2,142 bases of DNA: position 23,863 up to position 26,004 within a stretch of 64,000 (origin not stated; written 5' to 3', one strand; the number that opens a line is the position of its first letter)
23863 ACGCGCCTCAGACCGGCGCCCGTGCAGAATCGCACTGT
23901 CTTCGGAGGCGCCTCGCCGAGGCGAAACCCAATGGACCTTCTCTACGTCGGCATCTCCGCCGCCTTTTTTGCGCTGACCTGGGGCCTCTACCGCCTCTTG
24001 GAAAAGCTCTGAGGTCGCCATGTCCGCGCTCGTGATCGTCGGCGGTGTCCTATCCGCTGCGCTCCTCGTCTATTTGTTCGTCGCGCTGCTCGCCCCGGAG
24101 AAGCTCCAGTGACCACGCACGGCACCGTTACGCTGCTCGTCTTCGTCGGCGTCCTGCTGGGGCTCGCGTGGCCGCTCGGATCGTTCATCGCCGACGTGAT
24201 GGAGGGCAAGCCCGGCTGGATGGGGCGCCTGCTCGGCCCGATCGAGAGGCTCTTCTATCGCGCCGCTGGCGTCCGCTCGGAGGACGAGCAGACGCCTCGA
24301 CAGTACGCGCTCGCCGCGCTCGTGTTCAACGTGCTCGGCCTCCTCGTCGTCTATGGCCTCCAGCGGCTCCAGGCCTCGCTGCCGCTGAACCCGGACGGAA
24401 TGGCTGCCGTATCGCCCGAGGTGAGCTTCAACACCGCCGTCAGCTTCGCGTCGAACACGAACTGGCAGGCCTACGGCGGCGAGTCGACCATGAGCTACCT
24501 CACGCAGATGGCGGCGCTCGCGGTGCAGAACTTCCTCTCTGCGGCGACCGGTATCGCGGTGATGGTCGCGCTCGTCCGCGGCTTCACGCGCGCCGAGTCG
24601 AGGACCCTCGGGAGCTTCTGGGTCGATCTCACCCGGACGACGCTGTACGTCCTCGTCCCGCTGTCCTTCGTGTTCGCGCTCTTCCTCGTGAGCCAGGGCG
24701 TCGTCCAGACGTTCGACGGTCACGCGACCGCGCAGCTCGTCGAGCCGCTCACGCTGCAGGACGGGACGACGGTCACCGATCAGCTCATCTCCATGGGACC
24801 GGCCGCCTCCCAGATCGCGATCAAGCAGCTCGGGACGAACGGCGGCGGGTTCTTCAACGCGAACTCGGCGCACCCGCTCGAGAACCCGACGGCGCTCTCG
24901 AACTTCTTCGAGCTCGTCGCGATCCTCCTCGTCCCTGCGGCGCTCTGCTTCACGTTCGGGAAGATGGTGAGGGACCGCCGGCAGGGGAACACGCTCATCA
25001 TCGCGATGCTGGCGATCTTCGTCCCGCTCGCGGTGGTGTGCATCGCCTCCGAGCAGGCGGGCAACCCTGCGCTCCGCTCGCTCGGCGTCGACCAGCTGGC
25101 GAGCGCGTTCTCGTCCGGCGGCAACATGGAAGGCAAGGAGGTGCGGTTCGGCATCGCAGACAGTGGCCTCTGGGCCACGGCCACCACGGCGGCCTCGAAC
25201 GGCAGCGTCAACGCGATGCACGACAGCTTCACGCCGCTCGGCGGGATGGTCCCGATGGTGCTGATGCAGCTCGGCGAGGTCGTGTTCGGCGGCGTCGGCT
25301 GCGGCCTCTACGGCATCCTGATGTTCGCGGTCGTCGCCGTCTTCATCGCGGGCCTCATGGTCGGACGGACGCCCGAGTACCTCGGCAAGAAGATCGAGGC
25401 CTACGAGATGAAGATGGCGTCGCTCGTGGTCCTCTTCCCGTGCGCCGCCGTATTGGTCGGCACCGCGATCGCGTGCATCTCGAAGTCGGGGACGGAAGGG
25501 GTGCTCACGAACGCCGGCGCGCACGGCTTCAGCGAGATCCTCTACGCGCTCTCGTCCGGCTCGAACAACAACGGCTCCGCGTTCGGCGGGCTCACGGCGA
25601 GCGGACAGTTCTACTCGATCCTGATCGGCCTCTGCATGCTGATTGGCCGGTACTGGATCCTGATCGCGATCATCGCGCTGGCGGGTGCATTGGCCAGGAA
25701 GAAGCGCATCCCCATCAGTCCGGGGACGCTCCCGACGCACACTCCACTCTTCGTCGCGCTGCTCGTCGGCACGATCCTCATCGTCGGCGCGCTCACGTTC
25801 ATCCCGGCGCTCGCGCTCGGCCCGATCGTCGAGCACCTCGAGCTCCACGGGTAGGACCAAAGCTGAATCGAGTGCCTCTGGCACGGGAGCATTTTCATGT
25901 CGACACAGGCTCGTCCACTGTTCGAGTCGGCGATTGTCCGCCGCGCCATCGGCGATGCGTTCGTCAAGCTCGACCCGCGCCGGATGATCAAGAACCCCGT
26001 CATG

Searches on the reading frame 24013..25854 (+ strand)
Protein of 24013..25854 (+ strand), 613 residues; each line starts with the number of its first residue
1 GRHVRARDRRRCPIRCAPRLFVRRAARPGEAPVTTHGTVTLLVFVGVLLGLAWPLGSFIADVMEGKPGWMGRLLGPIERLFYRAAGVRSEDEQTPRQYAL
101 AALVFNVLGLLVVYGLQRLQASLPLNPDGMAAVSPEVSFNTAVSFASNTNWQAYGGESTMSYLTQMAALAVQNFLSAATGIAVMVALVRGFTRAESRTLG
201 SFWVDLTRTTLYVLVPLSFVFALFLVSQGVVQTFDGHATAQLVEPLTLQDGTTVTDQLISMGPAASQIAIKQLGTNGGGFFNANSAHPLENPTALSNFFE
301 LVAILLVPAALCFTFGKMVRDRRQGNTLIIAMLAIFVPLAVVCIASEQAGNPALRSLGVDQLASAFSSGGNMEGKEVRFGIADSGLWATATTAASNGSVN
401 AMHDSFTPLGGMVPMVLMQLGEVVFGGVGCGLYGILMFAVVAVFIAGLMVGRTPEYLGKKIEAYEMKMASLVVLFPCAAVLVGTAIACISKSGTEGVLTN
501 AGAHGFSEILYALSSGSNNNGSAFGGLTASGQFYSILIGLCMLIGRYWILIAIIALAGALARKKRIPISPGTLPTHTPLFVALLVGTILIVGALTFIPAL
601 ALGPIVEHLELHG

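Call 52: search_protein_families(library=pfam, proteins=[window:24013-25854:+], max_evalue=0.0001)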
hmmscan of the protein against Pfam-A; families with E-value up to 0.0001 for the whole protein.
window:24013-25854:+ (613 aa): 1 family
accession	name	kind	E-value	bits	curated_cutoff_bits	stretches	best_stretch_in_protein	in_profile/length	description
PF03814.21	KdpA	-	6.9e-238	790.7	22.6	1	43-609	2-548/548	Potassium-transporting ATPase A subunit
